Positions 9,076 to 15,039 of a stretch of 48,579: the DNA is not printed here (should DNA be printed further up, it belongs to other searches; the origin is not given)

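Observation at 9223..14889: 1888-aa transglutaminase-like/DUF4011, SF1 helicase, Vsr-type endonuclease, DUF3320 protein sitting alone next to the nrd locus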

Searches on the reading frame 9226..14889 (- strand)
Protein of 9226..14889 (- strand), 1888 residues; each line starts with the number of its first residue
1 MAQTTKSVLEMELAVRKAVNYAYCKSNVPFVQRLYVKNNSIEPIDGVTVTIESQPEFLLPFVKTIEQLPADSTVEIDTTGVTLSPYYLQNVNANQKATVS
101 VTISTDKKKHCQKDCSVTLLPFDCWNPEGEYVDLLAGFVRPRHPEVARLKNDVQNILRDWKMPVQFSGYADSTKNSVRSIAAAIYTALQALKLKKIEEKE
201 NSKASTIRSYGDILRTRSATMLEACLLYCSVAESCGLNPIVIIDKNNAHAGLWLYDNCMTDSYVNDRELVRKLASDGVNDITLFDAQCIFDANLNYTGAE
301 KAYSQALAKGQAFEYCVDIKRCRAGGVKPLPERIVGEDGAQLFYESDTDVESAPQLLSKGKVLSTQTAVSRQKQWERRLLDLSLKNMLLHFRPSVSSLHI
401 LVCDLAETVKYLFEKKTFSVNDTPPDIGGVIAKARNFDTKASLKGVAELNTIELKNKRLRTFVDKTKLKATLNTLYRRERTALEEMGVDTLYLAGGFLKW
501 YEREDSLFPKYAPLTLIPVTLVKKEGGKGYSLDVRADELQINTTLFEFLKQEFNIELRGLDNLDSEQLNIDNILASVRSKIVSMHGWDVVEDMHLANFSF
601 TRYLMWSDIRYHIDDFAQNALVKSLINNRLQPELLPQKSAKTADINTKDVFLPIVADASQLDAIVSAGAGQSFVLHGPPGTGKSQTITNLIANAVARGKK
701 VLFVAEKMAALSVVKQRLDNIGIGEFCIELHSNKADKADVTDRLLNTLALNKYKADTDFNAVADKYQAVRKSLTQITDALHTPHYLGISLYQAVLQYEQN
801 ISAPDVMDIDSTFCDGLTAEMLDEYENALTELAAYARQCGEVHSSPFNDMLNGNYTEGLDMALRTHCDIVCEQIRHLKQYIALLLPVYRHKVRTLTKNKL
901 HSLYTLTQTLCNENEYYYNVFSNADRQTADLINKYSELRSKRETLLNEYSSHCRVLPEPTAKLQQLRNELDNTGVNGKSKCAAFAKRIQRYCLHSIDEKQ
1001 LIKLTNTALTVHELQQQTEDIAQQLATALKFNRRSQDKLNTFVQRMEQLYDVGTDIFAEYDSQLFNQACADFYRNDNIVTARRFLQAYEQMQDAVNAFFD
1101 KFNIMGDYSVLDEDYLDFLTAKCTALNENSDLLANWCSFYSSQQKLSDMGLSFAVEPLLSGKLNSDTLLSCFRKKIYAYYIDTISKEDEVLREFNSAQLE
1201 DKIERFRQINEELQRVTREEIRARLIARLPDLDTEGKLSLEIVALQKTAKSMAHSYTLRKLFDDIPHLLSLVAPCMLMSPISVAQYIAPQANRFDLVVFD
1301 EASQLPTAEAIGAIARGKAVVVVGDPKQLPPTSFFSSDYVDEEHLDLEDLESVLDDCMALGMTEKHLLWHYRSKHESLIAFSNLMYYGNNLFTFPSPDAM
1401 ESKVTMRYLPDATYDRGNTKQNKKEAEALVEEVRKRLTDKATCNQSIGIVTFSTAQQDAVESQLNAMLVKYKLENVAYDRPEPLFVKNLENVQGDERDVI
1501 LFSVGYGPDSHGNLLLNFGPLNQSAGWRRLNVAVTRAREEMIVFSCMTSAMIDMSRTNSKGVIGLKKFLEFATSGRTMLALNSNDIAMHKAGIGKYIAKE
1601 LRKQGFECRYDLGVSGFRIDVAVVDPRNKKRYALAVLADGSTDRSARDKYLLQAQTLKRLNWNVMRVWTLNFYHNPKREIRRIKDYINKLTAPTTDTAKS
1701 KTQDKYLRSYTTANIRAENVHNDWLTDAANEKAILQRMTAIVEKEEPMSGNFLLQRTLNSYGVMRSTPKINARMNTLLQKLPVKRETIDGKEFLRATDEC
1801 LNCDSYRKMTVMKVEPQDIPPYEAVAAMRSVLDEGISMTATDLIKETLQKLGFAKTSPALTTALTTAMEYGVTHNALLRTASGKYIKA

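Call 5: search_protein_families(library=pfam, proteins=[window:9226-14889:-], max_evalue=0.1)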
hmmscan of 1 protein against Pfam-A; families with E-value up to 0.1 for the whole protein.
window:9226-14889:- (1888 aa): 16 families
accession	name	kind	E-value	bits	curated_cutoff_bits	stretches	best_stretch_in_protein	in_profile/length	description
PF13195.11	DUF4011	-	2e-37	129.1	22.2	1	378-549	1-158/158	Protein of unknown function (DUF4011)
PF18741.7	MTES_1575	-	5.9e-19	68.4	38.2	1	1597-1686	5-95/96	REase_MTES_1575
PF13087.12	AAA_12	-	9.7e-17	61.6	27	1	1354-1545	6-192/195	AAA domain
PF13086.12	AAA_11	-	3.4e-15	56.9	27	2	1289-1333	209-254/257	AAA domain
PF13604.12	AAA_30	-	3.1e-09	37.3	27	2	658-718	4-66/191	AAA domain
PF13245.12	AAA_19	-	5.3e-09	36.8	25.1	2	660-718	1-61/134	AAA domain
PF01443.25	Viral_helicase1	-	9.5e-05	22.7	21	1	1292-1333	58-101/228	Viral superfamily 1 RNA helicase core domain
PF04851.21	ResIII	-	0.00025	21.5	22.5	1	672-737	25-95/164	Type III restriction enzyme, res subunit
PF13191.12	AAA_16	-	0.00075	20.5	32.6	1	665-720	19-85/167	AAA ATPase domain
PF13401.12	AAA_22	-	0.0017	19.1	27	1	671-754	6-64/130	AAA domain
PF01695.23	IstB_IS21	-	0.0033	17.4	24.1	1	670-706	92-128/238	IstB-like ATP binding protein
PF03308.22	MeaB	-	0.0074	15.8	23.1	1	665-705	28-68/273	Methylmalonyl Co-A mutase-associated GTPase MeaB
PF09848.15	SLFN-g3_helicase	-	0.015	15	24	0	673-720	4-53/354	Schlafen group 3, DNA/RNA helicase domain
PF05127.21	NAT10_TcmA_helicase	-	0.021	15.2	22.7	0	674-718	1-46/176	RNA cytidine acetyltransferase NAT10/TcmA, helicase domain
PF05970.20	PIF1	-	0.042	13.9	25.9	0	664-713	13-66/223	PIF1-like helicase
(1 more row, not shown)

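Call 6: search_protein_families(library=padloc, proteins=[window:9226-14889:-], max_evalue=0.1)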
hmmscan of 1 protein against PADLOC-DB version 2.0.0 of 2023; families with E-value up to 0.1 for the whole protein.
window:9226-14889:- (1888 aa): 10 families
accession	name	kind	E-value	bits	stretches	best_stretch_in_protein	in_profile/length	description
PDLC05009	PDC-S37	-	0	1103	1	371-1877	9-1538/1550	-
PDLC02194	Hhe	-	1.3e-153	511.4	2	941-1691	1014-1784/1911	-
PDLC03920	MkoA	-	4.8e-29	99.3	3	1187-1333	688-831/1112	-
PDLC03924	MkoC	-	1.1e-25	88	3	1370-1553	776-950/1136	-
PDLC03921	MkoA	-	8.8e-13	44.8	3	1290-1332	1293-1335/1607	-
PDLC02895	DpdJ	-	1.7e-07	26.4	2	1288-1332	187-234/2112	DpdJ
PDLC04140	mad8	-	1.1e-06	26.3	1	673-733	30-100/314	mads_8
PDLC05065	PDC-S68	-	0.00013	17.9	1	1290-1331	700-744/1221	-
PDLC02822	DpdC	-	0.025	13.1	0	1185-1222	7-44/58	DpdC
PDLC02819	DpdC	-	0.049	12.1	0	1184-1230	6-51/101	DpdC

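Call 7: search_protein_families(library=ncbifam, proteins=[window:9226-14889:-], max_evalue=0.1)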
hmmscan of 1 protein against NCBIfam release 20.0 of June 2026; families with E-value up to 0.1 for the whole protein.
window:9226-14889:- (1888 aa): 15 families
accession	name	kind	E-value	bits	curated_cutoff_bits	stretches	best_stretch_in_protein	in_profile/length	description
NF058533.1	antiphage_ProA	equivalog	0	1663.3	1500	1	20-1855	1-1903/1903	anti-phage protein ProA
NF042953.1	Hhe_antiphage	equivalog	3.2e-225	750.9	2000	2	1083-1737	1067-1731/1797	DUF4011 domain-containing anti-phage protein Hhe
TIGR00376.1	TIGR00376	hypoth_equivalog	2e-28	99.2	348.9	3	641-714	148-218/639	IGHMBP2 family helicase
NF040671.1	PLuB_AAA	exception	5.2e-24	83.7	999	2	1292-1547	961-1232/1256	PLuB system helicase-like protein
TIGR01448.2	helicase_RecD2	equivalog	1.2e-07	30.4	500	1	638-705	299-366/713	SF1B family DNA helicase RecD2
NF038214.1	IS21_help_AAA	equivalog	0.0022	17.7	200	1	669-706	89-126/232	IS21-like element helper ATPase IstB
NF042959.1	IteA_antiphage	equivalog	0.0025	17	510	1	649-693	105-147/367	anti-phage ATPase IteA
TIGR03881.1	KaiC_arch_4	hypoth_equivalog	0.0077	15.9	247.8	1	660-717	9-68/231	KaiC domain-containing protein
TIGR00750.1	lao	equivalog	0.012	14.7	240.75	1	666-705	30-69/300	methylmalonyl Co-A mutase-associated GTPase MeaB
NF005320.0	PRK06851.1-6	equivalog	0.017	14.1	556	1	668-751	214-299/363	hypothetical protein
TIGR00064.1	ftsY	equivalog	0.019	14.2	260.7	1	602-705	12-114/279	signal recognition particle-docking protein FtsY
NF004070.0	PRK05580.2-2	equivalog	0.019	13.1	921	1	637-733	182-279/729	primosomal protein N'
NF006038.0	PRK08181.1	subfamily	0.038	13.2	317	0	653-706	87-143/271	transposase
NF006799.0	PRK09302.1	equivalog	0.051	12.1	408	0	658-710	259-313/515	circadian clock protein KaiC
TIGR00416.1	sms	equivalog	0.086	11.6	403.05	0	636-725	59-148/454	DNA repair protein RadA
